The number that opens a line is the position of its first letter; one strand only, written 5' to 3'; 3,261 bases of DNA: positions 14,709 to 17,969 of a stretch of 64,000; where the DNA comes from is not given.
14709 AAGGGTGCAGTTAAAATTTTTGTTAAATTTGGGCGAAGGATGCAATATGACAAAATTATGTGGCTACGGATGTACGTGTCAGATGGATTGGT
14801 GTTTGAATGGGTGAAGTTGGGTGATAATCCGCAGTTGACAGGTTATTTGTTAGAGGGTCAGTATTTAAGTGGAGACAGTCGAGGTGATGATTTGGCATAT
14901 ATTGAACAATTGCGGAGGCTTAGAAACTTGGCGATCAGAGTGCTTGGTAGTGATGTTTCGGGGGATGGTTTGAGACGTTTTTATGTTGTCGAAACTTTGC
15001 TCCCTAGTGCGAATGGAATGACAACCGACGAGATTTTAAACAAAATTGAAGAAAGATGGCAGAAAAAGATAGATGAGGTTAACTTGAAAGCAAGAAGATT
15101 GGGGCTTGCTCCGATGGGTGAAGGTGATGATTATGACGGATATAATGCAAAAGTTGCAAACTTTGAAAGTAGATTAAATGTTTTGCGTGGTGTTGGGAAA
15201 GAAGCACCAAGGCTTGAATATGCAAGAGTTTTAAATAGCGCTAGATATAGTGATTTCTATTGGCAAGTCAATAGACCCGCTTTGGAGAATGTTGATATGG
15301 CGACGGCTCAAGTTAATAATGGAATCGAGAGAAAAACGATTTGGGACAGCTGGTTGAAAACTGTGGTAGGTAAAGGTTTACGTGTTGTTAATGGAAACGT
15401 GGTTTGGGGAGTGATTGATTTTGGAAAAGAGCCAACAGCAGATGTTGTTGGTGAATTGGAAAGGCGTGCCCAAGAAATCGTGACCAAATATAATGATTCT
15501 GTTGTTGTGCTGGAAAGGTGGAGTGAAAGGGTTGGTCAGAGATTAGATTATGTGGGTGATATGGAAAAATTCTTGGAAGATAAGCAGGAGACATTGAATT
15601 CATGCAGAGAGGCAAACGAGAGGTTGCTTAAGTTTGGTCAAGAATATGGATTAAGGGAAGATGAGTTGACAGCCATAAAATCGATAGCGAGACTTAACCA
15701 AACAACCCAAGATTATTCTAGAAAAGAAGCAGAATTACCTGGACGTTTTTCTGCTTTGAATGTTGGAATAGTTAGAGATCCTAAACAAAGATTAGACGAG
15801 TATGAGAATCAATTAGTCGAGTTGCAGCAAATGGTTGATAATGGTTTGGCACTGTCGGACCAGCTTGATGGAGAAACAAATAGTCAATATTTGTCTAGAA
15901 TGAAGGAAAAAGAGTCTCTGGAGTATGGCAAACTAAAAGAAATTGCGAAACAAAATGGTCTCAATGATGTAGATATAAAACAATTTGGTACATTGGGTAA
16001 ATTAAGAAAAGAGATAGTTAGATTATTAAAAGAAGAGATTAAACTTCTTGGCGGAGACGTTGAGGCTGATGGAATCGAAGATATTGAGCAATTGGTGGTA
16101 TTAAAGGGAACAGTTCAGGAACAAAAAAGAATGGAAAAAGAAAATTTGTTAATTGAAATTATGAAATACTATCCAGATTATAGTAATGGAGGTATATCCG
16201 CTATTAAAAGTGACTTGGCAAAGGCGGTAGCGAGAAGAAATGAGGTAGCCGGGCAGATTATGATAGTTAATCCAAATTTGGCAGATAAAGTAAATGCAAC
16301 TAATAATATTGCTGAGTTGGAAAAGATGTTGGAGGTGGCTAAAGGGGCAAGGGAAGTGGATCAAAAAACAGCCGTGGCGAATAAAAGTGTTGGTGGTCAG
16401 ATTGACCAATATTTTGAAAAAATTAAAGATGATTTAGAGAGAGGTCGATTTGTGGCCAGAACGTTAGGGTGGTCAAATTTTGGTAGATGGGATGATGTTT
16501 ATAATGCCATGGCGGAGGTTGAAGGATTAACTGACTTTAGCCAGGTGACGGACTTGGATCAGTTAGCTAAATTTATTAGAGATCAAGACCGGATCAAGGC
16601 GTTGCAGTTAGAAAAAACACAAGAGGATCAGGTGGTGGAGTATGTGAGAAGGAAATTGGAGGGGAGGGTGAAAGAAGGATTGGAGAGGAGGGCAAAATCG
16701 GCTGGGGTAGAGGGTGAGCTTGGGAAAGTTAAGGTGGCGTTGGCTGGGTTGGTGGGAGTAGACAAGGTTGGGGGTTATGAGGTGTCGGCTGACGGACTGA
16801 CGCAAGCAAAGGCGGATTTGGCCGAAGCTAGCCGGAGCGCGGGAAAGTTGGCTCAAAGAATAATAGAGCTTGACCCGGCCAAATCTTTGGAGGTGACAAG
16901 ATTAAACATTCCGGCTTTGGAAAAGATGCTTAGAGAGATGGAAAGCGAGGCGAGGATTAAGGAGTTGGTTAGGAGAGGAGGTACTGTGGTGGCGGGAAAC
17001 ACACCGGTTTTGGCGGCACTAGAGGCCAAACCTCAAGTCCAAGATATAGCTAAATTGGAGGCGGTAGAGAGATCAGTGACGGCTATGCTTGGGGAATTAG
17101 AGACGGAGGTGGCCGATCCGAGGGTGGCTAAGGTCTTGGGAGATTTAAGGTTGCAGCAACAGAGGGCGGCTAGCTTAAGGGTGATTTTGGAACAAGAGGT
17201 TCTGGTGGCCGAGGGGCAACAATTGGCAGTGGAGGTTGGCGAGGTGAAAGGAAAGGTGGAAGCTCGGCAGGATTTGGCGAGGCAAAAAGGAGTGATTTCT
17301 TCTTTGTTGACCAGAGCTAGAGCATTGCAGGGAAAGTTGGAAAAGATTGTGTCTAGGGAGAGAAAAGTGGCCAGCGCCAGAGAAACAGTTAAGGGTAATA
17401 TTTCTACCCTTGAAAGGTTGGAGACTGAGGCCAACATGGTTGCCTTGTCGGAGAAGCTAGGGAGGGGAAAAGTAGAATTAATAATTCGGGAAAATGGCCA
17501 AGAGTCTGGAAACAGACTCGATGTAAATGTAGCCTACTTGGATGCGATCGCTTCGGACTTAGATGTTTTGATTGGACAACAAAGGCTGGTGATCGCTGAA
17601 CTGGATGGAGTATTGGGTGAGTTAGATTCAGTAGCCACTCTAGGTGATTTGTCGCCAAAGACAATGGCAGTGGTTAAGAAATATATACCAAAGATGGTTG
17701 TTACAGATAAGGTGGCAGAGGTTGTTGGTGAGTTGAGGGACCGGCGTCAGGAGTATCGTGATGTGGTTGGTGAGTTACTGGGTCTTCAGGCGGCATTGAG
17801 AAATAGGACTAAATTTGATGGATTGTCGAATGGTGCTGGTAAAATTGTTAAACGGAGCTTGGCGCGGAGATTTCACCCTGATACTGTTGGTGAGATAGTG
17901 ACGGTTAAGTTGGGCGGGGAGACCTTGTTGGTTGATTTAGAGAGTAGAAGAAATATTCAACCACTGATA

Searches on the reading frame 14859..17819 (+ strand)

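Call 5: search_protein_families(library=pfam, max_evalue=0.1, proteins=[window:14859-17819:+])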
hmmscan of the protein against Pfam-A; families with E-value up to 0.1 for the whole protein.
window:14859-17819:+ (987 aa): 1 family
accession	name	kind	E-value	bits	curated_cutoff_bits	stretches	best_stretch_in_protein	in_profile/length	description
PF24551.1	SH3_Rv0428c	-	0.027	15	27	0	191-217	19-45/55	Probable histone acetyltransferase Rv0428c SH3 domain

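Call 15: search_protein_families(library=ncbifam, max_evalue=0.01, proteins=[window:14859-17819:+])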
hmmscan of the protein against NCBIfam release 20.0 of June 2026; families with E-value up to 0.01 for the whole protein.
window:14859-17819:+ (987 aa): 0 families

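Call 71: search_protein_families(library=padloc, max_evalue=0.001, proteins=[window:14859-17819:+])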
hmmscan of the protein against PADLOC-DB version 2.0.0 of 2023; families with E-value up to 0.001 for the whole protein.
window:14859-17819:+ (987 aa): 0 families
